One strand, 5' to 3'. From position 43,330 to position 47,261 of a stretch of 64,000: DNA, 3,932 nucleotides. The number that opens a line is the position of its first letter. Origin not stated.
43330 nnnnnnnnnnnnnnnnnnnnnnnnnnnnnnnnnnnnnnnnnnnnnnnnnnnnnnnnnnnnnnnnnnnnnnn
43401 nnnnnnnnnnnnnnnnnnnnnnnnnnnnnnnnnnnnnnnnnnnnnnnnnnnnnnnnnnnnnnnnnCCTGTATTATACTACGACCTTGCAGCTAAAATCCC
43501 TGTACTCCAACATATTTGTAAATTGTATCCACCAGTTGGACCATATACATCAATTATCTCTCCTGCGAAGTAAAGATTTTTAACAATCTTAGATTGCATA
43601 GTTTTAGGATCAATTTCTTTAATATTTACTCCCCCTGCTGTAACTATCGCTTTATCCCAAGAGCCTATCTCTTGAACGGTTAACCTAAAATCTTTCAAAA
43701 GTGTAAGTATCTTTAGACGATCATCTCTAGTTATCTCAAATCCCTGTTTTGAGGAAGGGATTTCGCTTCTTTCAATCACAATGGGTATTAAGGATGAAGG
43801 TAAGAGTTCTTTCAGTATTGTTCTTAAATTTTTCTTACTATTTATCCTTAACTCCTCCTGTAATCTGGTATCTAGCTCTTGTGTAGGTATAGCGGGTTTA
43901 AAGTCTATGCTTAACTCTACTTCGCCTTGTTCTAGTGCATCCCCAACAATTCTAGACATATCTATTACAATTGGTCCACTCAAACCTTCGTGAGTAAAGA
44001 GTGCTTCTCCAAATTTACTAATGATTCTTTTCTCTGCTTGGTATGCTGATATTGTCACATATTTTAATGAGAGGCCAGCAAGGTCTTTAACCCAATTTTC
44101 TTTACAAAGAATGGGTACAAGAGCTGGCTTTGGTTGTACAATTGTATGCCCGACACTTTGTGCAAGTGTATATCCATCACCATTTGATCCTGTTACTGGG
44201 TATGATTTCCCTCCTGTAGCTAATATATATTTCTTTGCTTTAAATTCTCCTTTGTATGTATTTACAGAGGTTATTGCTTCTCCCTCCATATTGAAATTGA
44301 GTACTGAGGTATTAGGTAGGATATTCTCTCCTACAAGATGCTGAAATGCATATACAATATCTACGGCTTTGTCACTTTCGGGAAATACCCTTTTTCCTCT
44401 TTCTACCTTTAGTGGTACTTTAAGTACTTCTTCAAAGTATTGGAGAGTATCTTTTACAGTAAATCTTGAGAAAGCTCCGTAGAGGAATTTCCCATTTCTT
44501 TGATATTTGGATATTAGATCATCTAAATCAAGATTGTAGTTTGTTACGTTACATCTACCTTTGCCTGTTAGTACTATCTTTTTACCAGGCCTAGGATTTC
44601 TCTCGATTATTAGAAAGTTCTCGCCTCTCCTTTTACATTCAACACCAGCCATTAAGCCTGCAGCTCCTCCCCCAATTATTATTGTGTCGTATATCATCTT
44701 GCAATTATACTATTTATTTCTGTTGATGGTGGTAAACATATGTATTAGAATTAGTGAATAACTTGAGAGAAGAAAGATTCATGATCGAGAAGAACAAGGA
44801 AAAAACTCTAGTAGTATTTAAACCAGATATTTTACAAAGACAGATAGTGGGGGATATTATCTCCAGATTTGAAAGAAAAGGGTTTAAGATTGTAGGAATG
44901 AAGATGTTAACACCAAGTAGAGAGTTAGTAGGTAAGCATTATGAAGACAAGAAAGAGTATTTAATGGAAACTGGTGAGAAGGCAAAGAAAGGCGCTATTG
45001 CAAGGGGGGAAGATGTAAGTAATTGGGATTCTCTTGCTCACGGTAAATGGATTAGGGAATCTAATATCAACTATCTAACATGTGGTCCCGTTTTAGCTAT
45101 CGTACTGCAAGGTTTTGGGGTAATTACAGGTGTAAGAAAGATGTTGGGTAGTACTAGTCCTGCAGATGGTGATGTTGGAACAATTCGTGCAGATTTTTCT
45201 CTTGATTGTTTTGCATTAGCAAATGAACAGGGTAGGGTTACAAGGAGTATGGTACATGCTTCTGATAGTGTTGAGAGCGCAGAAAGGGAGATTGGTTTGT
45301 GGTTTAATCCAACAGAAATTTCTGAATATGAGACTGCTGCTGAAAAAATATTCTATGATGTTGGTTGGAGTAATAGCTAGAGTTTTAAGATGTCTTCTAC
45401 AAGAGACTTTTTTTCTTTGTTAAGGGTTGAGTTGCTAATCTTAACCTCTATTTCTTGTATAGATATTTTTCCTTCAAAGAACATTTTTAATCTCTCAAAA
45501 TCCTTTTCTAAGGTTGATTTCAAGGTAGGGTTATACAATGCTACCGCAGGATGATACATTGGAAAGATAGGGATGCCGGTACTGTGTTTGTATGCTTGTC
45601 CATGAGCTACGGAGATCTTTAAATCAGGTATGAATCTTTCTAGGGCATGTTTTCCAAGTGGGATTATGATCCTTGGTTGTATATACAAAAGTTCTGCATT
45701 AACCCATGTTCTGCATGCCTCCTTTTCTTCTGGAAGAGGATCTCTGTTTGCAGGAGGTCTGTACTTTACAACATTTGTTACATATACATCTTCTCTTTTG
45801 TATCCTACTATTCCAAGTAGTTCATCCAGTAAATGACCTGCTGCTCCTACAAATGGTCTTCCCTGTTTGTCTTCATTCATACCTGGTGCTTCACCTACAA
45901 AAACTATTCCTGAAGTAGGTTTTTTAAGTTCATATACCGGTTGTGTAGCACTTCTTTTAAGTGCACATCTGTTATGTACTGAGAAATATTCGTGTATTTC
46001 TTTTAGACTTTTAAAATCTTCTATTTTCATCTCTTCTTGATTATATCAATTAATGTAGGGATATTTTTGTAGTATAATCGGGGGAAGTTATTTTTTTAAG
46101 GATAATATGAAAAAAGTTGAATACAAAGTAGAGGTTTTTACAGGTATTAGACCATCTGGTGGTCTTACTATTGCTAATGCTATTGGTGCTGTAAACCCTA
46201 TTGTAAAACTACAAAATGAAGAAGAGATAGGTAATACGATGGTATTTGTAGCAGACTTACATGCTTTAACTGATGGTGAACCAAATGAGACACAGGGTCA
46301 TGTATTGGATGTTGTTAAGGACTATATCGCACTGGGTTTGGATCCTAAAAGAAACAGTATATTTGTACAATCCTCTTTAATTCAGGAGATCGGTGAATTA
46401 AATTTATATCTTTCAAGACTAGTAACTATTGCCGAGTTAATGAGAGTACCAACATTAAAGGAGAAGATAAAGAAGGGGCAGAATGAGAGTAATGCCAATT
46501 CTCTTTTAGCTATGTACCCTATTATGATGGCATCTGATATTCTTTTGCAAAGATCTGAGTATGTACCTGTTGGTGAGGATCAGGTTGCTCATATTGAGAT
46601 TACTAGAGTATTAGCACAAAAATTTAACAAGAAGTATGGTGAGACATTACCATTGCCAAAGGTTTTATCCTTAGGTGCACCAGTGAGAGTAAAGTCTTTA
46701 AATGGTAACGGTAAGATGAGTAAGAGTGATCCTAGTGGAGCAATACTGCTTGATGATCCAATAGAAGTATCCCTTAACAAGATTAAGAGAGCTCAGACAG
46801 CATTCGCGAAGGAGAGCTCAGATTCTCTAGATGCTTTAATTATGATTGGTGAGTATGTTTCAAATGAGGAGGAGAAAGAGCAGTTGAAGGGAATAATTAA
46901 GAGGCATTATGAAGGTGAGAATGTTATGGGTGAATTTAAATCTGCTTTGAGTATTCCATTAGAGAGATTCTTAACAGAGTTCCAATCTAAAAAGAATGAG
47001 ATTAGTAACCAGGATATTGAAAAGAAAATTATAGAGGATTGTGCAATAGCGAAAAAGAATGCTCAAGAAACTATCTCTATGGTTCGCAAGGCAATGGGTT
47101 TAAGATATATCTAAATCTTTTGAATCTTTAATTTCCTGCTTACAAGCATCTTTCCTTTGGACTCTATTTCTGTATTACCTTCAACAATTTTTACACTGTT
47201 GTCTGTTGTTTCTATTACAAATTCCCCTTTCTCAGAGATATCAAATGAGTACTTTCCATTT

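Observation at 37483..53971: Two surface proteins share a conserved ~300-aa C-terminal membrane-anchor module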

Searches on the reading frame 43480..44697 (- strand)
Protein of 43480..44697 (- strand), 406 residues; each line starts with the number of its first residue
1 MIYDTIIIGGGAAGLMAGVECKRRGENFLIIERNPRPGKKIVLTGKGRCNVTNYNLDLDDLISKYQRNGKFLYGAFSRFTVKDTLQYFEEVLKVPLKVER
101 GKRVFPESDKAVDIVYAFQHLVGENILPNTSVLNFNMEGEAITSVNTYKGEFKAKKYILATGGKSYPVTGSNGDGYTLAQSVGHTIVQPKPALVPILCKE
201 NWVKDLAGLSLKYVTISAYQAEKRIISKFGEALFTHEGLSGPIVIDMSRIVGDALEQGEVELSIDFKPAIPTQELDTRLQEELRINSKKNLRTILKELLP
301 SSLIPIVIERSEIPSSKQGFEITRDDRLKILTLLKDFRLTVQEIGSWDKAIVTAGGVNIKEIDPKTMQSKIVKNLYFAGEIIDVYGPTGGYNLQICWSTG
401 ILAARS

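Call 37: search_protein_families(library=pfam, proteins=[window:43480-44697:-], max_evalue=0.001)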
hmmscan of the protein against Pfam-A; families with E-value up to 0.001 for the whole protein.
window:43480-44697:- (406 aa): 9 families
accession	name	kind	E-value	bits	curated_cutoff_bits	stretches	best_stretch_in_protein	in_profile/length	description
PF03486.20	HI0933_like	-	2.7e-79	266.5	50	1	4-405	2-243/244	HI0933-like protein Rossmann domain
PF22780.1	HI0933_like_1st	-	1.4e-36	126.3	27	1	190-352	1-165/165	HI0933-like protein barrel and H2TH domain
PF13738.12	Pyr_redox_3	-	1.7e-08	34.5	30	1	6-38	1-33/305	Pyridine nucleotide-disulphide oxidoreductase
PF00890.30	FAD_binding_2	-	4e-08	33.3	20.4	1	4-37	1-34/414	FAD binding domain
PF12831.13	FAD_oxidored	-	2.4e-07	30.8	27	1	4-162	1-145/416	FAD dependent oxidoreductase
PF01266.30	DAO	-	8.1e-07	29.3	27.9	1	4-38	1-35/353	FAD dependent oxidoreductase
PF01134.28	GIDA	-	2.8e-06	27.1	22.1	0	357-404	340-380/391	Glucose inhibited division protein A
PF07992.20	Pyr_redox_2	-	8.9e-06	25.8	26.1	1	3-171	1-116/291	Pyridine nucleotide-disulphide oxidoreductase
PF13450.12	NAD_binding_8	-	1e-05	26.2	21.9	1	7-38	1-32/68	NAD(P)-binding Rossmann-like domain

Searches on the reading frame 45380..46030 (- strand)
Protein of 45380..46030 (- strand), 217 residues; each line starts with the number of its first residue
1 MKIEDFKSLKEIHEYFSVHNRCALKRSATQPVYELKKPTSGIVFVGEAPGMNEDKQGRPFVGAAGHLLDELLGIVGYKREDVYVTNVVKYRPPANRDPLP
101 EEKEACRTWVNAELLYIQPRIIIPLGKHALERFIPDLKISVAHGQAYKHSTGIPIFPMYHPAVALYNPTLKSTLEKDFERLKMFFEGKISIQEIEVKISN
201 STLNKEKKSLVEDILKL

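Call 7: search_protein_families(library=pfam, proteins=[window:45380-46030:-], max_evalue=0.01)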
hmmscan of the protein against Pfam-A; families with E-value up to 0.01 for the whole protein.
window:45380-46030:- (217 aa): 1 family
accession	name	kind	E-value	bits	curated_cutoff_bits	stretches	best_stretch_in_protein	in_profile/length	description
PF03167.25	UDG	-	1.4e-32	113.1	24.3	1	38-172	6-129/141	Uracil DNA glycosylase superfamily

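Call 8: search_protein_families(library=ncbifam, proteins=[window:45380-46030:-], max_evalue=0.01)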
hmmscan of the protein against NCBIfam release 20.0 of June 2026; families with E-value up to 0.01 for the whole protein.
window:45380-46030:- (217 aa): 3 families
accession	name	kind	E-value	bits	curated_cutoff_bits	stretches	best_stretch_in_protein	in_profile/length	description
TIGR00758.1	UDG_fam4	subfamily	1.8e-54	184.1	125.3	1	20-183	2-169/173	uracil-DNA glycosylase, family 4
NF040953.1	Arch_udg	equivalog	1.1e-53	181.4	250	1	10-182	2-183/184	type-4 uracil-DNA glycosylase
TIGR03914.1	UDG_fam_dom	hypoth_equivalog_domain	6.7e-31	107.7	189.95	1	7-169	43-213/231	UdgX family uracil-DNA binding protein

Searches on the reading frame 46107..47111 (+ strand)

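Call 7: search_protein_families(library=pfam, proteins=[window:46107-47111:+], max_evalue=0.01)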
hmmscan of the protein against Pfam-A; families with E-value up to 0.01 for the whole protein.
window:46107-47111:+ (335 aa): 1 family
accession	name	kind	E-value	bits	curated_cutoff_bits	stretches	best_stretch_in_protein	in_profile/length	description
PF00579.31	tRNA-synt_1b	-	1.4e-43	149.8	21.1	1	6-281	4-283/292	tRNA synthetases class I (W and Y)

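Call 8: search_protein_families(library=ncbifam, proteins=[window:46107-47111:+], max_evalue=0.01)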
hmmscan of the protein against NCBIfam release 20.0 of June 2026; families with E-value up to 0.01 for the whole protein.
window:46107-47111:+ (335 aa): 10 families
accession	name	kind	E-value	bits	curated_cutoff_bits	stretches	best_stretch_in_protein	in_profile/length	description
TIGR00233.1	trpS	equivalog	2.7e-71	240.5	176.75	1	8-332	3-328/328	tryptophan--tRNA ligase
NF008922.0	PRK12283.1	equivalog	4e-45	154.4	572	2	9-179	5-173/400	tryptophan--tRNA ligase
NF009207.0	PRK12556.1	equivalog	2.9e-42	144.7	479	1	10-332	6-331/332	tryptophan--tRNA ligase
NF008923.0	PRK12284.1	equivalog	5.4e-38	130.9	597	1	9-334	4-333/431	tryptophan--tRNA ligase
NF008925.0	PRK12285.1-2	equivalog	7.7e-25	87.6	451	1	5-310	60-362/365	tryptophan--tRNA ligase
NF008927.0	PRK12285.1-4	equivalog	4.1e-19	68.9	478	1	8-309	74-371/385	tryptophan--tRNA ligase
NF006330.0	PRK08560.1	equivalog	1.2e-15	57.5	220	1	5-271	30-286/342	tyrosine--tRNA ligase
NF008926.0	PRK12285.1-3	equivalog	3.8e-15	55.7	320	2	6-174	64-229/429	tryptophan--tRNA ligase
NF008924.0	PRK12285.1-1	equivalog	4e-13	49.4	644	1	10-306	76-364/381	tryptophan--tRNA ligase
NF008928.0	PRK12285.1-5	equivalog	1.3e-08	33.9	891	1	12-173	97-252/530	tryptophan--tRNA ligase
